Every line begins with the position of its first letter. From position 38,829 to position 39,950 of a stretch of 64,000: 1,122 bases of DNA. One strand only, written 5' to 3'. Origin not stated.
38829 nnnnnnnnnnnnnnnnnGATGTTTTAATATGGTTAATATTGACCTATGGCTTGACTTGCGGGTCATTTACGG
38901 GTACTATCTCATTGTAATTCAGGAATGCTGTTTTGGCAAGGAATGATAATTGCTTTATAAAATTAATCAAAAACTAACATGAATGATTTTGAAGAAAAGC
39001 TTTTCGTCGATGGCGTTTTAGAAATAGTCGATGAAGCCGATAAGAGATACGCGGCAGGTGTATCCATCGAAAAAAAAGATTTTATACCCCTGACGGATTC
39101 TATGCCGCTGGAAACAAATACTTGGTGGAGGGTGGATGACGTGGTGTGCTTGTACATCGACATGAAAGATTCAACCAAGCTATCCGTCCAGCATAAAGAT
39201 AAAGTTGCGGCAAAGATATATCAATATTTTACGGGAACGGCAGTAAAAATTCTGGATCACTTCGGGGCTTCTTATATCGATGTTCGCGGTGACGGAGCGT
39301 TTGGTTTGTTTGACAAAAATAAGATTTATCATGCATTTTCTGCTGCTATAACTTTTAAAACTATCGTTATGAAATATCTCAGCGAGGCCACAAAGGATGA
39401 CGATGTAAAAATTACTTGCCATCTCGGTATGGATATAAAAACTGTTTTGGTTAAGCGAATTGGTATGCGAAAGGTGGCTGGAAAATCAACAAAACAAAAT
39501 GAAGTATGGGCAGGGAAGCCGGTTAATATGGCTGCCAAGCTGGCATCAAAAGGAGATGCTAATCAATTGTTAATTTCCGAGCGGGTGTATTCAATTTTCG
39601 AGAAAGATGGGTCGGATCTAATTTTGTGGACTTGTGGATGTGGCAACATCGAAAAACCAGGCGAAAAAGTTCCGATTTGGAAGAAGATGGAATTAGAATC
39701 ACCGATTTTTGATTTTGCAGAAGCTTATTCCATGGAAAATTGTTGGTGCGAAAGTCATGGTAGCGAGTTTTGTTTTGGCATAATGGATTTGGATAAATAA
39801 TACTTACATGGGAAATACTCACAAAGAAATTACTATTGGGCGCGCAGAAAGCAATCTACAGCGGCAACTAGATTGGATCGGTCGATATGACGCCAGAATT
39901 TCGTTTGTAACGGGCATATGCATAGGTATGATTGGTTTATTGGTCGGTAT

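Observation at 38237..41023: Cyclase / 3-TM protein / cyclase operon: a Pycsar-like cassette with two divergent class III cyclase paralogues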

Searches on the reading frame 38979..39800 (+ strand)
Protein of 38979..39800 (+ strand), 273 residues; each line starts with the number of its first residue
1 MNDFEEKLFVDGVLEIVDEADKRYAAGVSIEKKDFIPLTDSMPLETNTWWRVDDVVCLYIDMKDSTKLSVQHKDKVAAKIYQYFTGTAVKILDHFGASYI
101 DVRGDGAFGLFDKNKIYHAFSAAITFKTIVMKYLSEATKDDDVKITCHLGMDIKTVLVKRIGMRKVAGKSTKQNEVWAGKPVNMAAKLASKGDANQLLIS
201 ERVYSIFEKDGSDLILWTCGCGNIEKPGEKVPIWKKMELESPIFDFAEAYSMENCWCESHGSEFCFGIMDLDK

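Call 3: search_protein_families(library=pfam, proteins=[window:38979-39800:+], max_evalue=0.1)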
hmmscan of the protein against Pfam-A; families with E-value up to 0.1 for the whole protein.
window:38979-39800:+ (273 aa): 1 family
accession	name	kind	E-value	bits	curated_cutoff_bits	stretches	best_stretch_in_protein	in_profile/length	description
PF00211.25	Guanylate_cyc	-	1.2e-08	35.2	21.9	1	51-210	5-158/183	Adenylate and Guanylate cyclase catalytic domain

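Call 4: search_protein_families(library=padloc, proteins=[window:38979-39800:+], max_evalue=0.1)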
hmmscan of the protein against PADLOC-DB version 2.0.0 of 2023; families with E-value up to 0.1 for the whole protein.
window:38979-39800:+ (273 aa): 12 families
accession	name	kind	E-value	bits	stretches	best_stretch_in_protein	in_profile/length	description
PDLC00763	PycC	-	3.3e-92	306.6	1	9-272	7-265/268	Pycsar cyclase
PDLC02369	PycC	-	1.9e-86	287.6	1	9-272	5-247/248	-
PDLC02367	PycC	-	6.5e-28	95.7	1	16-209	7-194/226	-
PDLC02368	PycC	-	2.7e-23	80.8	1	30-214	23-207/234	-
PDLC00766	PycC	-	1.5e-22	78.2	1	27-209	18-197/232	Pycsar cyclase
PDLC02370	PycC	-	1.6e-07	29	1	55-207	82-238/340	-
PDLC00765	PycC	-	1.2e-06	25.9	1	51-210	254-415/477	Pycsar cyclase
PDLC02366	PycC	-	1.3e-05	22.4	1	29-210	21-204/486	-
PDLC00761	PycC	-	0.00014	18.9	1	53-205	104-260/438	Pycsar cyclase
PDLC00767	PycC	-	0.00027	18.4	1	55-152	93-197/337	Pycsar cyclase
PDLC00762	PycC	-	0.00028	17.9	1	34-207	28-206/508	Pycsar cyclase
PDLC00764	PycC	-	0.0017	15.3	1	49-203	89-249/449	Pycsar cyclase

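Call 15: search_solved_structures(query=window:38979-39800:+, max_evalue=0.01, show_alignments=2)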
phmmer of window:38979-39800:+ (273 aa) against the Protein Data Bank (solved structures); distinct sequences matched with E-value up to 0.01: 2.
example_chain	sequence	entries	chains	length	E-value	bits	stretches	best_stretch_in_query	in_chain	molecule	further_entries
8jsz_A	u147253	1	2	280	1.8e-60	208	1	8-272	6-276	uridylate cyclase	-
7r65_A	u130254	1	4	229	5.1e-05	26.1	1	30-192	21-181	Adenylate/guanylate cyclase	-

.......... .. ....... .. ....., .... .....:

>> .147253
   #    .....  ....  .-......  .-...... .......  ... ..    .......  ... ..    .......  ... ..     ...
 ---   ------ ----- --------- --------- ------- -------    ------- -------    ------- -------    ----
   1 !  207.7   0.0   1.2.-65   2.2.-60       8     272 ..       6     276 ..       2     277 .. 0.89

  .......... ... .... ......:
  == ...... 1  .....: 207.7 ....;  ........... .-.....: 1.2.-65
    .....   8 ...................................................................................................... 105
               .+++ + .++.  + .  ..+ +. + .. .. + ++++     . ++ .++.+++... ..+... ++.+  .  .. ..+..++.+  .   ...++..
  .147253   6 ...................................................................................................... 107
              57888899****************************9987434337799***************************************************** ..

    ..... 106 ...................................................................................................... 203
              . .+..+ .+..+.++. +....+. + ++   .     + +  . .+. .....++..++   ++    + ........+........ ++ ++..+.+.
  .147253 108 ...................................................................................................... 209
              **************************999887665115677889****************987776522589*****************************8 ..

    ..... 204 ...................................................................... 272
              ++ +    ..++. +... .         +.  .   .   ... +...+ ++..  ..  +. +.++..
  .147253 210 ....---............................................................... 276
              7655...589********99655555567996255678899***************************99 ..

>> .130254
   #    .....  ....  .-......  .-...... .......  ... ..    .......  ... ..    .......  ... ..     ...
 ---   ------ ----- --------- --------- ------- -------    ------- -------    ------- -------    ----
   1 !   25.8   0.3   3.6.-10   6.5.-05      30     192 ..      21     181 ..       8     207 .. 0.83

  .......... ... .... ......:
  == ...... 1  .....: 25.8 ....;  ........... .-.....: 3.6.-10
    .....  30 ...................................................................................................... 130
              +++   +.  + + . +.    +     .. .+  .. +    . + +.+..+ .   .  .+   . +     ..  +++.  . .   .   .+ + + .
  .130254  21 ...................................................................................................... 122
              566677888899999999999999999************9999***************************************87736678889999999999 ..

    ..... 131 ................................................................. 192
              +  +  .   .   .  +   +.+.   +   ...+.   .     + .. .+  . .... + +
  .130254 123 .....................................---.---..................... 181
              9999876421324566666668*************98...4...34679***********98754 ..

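Call 18: find_homologous_proteins(query=window:38979-39800:+, max_evalue=0.00001)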
Query window:38979-39800:+ (273 aa): 670 proteins with E <= 0.00001 among 1078 candidates; the best 120 are listed.
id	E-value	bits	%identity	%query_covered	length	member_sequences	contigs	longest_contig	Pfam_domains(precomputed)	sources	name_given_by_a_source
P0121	6.2e-183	624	100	100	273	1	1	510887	PF00211.26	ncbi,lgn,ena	-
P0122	6.1e-116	405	65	97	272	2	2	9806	PF00211.26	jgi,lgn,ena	-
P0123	1.1e-111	391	63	97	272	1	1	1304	PF00211.26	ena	-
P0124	1.1e-107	378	61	97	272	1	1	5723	-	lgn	-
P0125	3.6e-101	356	59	97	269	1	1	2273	PF00211.26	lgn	-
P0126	4.9e-101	356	60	97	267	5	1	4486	PF00211.26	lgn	-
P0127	7.1e-101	355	60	97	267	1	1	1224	PF00211.26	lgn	-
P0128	1.2e-100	355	60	97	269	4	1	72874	PF00211.26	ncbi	-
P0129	3.1e-100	353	59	97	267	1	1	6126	PF00211.26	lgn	-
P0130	3.0e-99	350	59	97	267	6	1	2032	PF00211.26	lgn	-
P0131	6.4e-99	349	58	97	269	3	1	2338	PF00211.26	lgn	-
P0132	1.9e-98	347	58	97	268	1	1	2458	PF00211.26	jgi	-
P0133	3.8e-98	346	57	97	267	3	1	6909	PF00211.26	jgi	-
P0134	5.7e-98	346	59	97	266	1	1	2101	PF00211.26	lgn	-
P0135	2.1e-97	344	57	97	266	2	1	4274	PF00211.26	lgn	-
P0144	5.3e-93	330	56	97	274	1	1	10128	-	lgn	-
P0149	9.5e-89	316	56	96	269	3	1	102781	PF00211.26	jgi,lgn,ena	-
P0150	7.7e-88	313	52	98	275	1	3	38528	PF00211.26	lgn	-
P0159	4.9e-81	290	53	99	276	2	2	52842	PF00211.26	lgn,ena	-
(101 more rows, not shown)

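Call 21: find_related_loci(query=A1, collection=genome_contigs, flank=5000)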
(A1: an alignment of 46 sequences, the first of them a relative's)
Query A1 (273 aa) in genome_contigs; peptide patterns used: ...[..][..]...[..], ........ (x = any residue, [..] = any of these).
128 stretches matched a pattern; 109 encode a relative of the query (tblastn E <= 1e-3); the best 80 are kept; 80 distinct loci.
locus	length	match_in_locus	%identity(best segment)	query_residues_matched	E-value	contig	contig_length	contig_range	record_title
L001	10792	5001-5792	60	8-273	1e-106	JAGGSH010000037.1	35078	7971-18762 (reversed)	MAG: bacterium isolate AUK017 PB_MANV_017_c_000000000107, whole genome shotgun sequence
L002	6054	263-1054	59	8-273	5e-104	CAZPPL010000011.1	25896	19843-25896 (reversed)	MAG TPA_asm: uncultured Gammaproteobacteria bacterium isolate SRP128015_co4_28 genome assembly, contig: NODE_401_length_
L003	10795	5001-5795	57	9-273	2e-98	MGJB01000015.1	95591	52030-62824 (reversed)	MAG: Candidatus Yanofskybacteria bacterium RIFCSPHIGHO2_01_FULL_41_26 rifcsphigho2_01_scaffold_672, whole genome shotgun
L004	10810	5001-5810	52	5-273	8e-94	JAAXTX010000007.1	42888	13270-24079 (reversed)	MAG: Candidatus Moraniibacteriota bacterium isolate W4_Combined_metabat1_121 W4_Combined_metabat1_121_NODE_154, whole ge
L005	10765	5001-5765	47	15-273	6e-74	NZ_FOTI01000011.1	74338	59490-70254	Halanaerobium salsuginis strain ATCC 51327, whole genome shotgun sequence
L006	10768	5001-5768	44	14-273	8e-74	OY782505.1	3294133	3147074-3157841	MAG: Sphaerochaetaceae bacterium isolate dbdf49c1-f841-4570-9102-cd3a9ce64f89 genome assembly, chromosome: 1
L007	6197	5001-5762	46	15-272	7e-73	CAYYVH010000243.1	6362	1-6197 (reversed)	MAG TPA_asm: uncultured Anaerolineales bacterium isolate binchicken_co275_18 genome assembly, contig: NODE_21929_length_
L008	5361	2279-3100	41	1-273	3e-72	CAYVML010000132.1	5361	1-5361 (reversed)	MAG TPA_asm: uncultured Dehalococcoidales bacterium isolate SRP214966_co5_15 genome assembly, contig: NODE_17852_length_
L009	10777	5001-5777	45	10-271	2e-72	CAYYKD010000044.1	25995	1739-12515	MAG TPA_asm: uncultured Spirochaetales bacterium isolate binchicken_co113_85 genome assembly, contig: NODE_2051_length_2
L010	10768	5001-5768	45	14-273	1e-71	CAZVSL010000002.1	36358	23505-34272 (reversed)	MAG TPA_asm: uncultured Calditrichaceae bacterium isolate SRP141376_co1_187 genome assembly, contig: NODE_2705_length_36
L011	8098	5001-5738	47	24-273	7e-71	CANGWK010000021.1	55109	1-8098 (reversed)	MAG: Flavobacteriaceae bacterium isolate RE-14apr17-359 genome assembly, contig: RE-14apr17-C259, whole genome shotgun s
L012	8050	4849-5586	47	24-273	5e-71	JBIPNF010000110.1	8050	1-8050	MAG: Flavobacterium sp. isolate ME2018-04-20_3300034022_group8_bin104 Rohwer_bin910_scaffold_7488_c1, whole genome shotg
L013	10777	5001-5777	44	11-273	1e-70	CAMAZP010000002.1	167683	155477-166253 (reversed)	MAG: Chitinophaga pinensis isolate MiE-22jul19-72 genome assembly, contig: MiE-22jul19-C35, whole genome shotgun sequenc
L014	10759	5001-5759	45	16-272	2e-70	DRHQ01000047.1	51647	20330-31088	MAG TPA_asm: Candidatus Aminicenantes bacterium isolate HyVt-373 HyVt-373_k145_308493, whole genome shotgun sequence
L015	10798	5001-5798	41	9-273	8e-70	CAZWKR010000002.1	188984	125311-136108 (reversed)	MAG TPA_asm: uncultured bacterium isolate SRP167671_co2_138 genome assembly, contig: NODE_55_length_188984_cov_28.125338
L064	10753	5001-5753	36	27-269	1e-51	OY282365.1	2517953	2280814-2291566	MAG: uncultured Dehalococcoidia bacterium isolate fd47c038-abb2-4c05-9cdb-6b11942eec52 genome assembly, chromosome: 1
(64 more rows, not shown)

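Call 27: find_encoding_contigs(protein=P0122, flank=4000, max_places=2)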
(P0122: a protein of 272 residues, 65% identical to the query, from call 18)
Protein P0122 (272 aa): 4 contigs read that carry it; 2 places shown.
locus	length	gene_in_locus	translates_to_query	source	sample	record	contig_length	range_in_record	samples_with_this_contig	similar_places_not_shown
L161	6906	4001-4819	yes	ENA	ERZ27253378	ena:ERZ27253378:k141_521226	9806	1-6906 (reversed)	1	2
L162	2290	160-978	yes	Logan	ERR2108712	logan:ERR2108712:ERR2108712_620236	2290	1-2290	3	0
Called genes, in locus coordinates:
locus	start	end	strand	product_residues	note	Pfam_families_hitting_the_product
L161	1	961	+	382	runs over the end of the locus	PF01420:Methylase_S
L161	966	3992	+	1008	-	PF04313:HSDR_N, PF04851:ResIII, PF18766:SWI2_SNF2, PF22679:T1R_D3-like, PF11867:T1RH-like_C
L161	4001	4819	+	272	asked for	PF00211:Guanylate_cyc (weak)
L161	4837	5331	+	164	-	PF18967:PycTM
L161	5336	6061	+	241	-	-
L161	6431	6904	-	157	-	?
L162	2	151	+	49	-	?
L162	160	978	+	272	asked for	PF00211:Guanylate_cyc (weak)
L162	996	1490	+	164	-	PF18967:PycTM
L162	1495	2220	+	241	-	-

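Call 28: find_encoding_contigs(protein=P0128, flank=4000, max_places=2)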
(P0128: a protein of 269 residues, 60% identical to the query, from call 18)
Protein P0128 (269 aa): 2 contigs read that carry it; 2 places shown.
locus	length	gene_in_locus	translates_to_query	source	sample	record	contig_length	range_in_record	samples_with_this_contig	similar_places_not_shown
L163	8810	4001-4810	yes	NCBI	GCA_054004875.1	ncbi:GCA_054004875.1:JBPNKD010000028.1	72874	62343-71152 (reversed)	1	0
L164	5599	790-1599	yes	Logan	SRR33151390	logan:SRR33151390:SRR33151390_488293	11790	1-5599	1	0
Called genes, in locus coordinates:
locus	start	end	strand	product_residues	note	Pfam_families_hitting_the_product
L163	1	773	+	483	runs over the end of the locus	PF00009:GTP_EFTU, PF00025:Arf (weak), PF00071:Ras, PF01926:MMR_HSR1, PF02421:FeoB_N (weak), PF09439:SRPRB (faint), PF22042:EF-G_D2, PF11987:IF-2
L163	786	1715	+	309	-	-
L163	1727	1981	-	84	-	-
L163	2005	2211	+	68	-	PF13560:HTH_31 (weak), PF12844:HTH_19, PF01381:HTH_3, PF13443:HTH_26 (weak)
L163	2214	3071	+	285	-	PF01555:N6_N4_Mtase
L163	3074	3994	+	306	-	PF04556:DpnII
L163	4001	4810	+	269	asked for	PF00211:Guanylate_cyc (weak)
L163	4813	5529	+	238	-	-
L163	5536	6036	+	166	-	PF18967:PycTM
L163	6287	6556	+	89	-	PF00312:Ribosomal_S15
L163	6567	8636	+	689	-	PF01138:RNase_PH, PF03725:RNase_PH_C, PF01138:RNase_PH, PF00013:KH_1, PF00575:S1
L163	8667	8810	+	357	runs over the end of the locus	PF00004:AAA, PF07728:AAA_5, PF22667:Lon_lid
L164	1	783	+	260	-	?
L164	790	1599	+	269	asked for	PF00211:Guanylate_cyc (weak)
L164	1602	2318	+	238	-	-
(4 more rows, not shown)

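Call 30: find_encoding_contigs(protein=P0149, flank=4000, max_places=1)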
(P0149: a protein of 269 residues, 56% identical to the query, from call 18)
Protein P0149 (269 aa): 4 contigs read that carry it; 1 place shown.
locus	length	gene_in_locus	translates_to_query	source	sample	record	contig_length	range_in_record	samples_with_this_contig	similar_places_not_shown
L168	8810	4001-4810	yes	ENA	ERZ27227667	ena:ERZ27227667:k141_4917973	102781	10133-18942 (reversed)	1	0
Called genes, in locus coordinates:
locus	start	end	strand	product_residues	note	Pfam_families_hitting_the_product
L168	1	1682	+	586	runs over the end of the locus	PF01555:N6_N4_Mtase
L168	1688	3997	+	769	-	PF04851:ResIII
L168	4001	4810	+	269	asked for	PF00211:Guanylate_cyc (weak)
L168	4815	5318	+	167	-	PF18967:PycTM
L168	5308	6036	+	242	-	-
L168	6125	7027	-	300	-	PF20434:BD-FAE (faint), PF00561:Abhydrolase_1, PF12146:Hydrolase_4, PF12697:Abhydrolase_6 (weak), PF20408:Abhydrolase_11 (faint), PF03096:Ndr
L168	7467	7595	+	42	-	-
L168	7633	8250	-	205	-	-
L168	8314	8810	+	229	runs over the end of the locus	PF04452:Methyltrans_RNA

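Call 31: find_encoding_contigs(protein=P0150, flank=4000, max_places=1)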
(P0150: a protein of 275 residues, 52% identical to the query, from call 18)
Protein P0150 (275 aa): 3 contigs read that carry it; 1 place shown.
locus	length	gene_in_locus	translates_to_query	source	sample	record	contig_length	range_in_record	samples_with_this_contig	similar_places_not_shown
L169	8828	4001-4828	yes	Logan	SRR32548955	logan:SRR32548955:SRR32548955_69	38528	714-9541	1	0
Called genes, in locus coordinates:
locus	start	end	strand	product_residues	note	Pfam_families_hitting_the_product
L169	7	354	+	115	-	-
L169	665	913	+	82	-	-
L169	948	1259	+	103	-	-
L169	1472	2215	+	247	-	PF03575:Peptidase_S51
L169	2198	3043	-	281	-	PF02195:ParB_N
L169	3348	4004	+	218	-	PF01726:LexA_DNA_bind, PF00717:Peptidase_S24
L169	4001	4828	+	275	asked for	PF00211:Guanylate_cyc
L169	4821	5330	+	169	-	PF18967:PycTM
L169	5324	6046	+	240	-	-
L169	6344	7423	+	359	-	PF13784:Fic_N, PF02661:Fic, PF21248:SoFic-like_C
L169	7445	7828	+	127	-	-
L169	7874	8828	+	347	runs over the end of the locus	PF02661:Fic (faint)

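Call 32: find_encoding_contigs(protein=P0159, flank=4000, max_places=1)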
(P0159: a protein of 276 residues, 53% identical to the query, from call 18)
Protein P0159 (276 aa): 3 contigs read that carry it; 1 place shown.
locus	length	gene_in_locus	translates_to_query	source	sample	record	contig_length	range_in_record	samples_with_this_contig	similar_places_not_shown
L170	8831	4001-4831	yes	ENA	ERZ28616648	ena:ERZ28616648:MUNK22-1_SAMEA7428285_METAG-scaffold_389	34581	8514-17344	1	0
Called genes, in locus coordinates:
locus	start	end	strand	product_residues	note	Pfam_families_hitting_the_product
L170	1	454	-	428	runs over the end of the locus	PF00239:Resolvase, PF07508:Recombinase, PF13408:Zn_ribbon_recom (weak)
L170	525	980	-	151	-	PF13022:HTH_Tnp_1_2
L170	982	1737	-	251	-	PF01555:N6_N4_Mtase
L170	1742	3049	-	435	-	PF02195:ParB_N, PF01555:N6_N4_Mtase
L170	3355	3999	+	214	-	PF00717:Peptidase_S24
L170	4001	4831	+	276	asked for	PF00211:Guanylate_cyc (weak)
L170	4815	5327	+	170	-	PF18967:PycTM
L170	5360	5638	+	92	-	-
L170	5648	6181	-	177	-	PF00293:NUDIX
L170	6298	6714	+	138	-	PF00293:NUDIX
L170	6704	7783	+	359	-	-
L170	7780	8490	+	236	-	PF01909:NTP_transf_2 (weak)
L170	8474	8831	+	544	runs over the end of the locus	PF02543:Carbam_trans_N, PF16861:Carbam_trans_C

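Call 33: find_encoding_contigs(protein=P0144, flank=4000, max_places=1)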
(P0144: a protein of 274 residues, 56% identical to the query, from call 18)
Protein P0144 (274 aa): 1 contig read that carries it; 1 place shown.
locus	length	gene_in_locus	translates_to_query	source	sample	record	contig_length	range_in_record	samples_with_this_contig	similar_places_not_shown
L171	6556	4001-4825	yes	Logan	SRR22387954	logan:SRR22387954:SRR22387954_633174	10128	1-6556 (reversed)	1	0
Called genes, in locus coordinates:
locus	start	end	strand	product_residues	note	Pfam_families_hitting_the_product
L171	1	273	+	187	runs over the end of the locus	-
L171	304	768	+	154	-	-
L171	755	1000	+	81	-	-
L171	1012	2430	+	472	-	PF08239:SH3_3 (faint)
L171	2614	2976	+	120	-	-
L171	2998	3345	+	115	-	-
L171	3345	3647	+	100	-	-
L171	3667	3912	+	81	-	-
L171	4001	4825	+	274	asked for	-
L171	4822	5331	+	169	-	PF18967:PycTM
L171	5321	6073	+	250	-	-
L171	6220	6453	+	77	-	-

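Call 41: find_encoding_contigs(protein=P0124, flank=3500, max_places=1)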
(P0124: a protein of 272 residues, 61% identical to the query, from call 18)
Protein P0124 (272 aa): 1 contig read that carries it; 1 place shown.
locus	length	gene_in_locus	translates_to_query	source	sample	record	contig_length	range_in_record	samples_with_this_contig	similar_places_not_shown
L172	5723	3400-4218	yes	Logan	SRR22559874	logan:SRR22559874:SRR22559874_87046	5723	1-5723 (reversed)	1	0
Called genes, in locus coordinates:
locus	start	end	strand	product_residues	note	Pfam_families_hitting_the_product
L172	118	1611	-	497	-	PF00239:Resolvase, PF07508:Recombinase, PF13408:Zn_ribbon_recom (weak)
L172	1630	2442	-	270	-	PF20199:RepSA (faint), PF23343:REP_ORF2-G2P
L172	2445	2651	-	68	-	-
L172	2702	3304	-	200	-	-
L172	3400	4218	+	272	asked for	-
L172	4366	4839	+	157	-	PF18967:PycTM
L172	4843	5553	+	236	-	-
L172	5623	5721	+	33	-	?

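Call 59: find_related_loci(query=A1, collection=viral_contigs, flank=5000)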
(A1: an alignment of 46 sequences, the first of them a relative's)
Query A1 (273 aa) in viral_contigs; peptide patterns used: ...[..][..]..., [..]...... (x = any residue, [..] = any of these).
25 stretches matched a pattern; 1 encode a relative of the query (tblastn E <= 1e-3); 1 distinct loci.
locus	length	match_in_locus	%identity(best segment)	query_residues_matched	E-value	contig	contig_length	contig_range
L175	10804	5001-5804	36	5-273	2e-54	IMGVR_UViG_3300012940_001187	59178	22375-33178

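Call 62: search_protein_families(library=ncbifam, proteins=[window:38979-39800:+, L161:5336-6061:+, L163:4813-5529:+], max_evalue=0.01)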
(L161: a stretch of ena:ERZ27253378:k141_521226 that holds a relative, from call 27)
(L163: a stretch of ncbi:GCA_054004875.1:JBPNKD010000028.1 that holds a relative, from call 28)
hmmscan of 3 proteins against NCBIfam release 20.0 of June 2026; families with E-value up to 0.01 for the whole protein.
window:38979-39800:+ (273 aa): 0 families

L161:5336-6061:+ (241 aa): 0 families

L163:4813-5529:+ (238 aa): 2 families
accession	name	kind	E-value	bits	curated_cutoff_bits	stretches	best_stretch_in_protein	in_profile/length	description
TIGR03903.1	TOMM_kin_cyc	equivalog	0.002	16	705.75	1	70-192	317-431/1267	TOMM system kinase/cyclase fusion protein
NF033952.2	AcrID1_fam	equivalog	0.0034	17.8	30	1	185-229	27-71/93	AcrID1 family anti-CRISPR protein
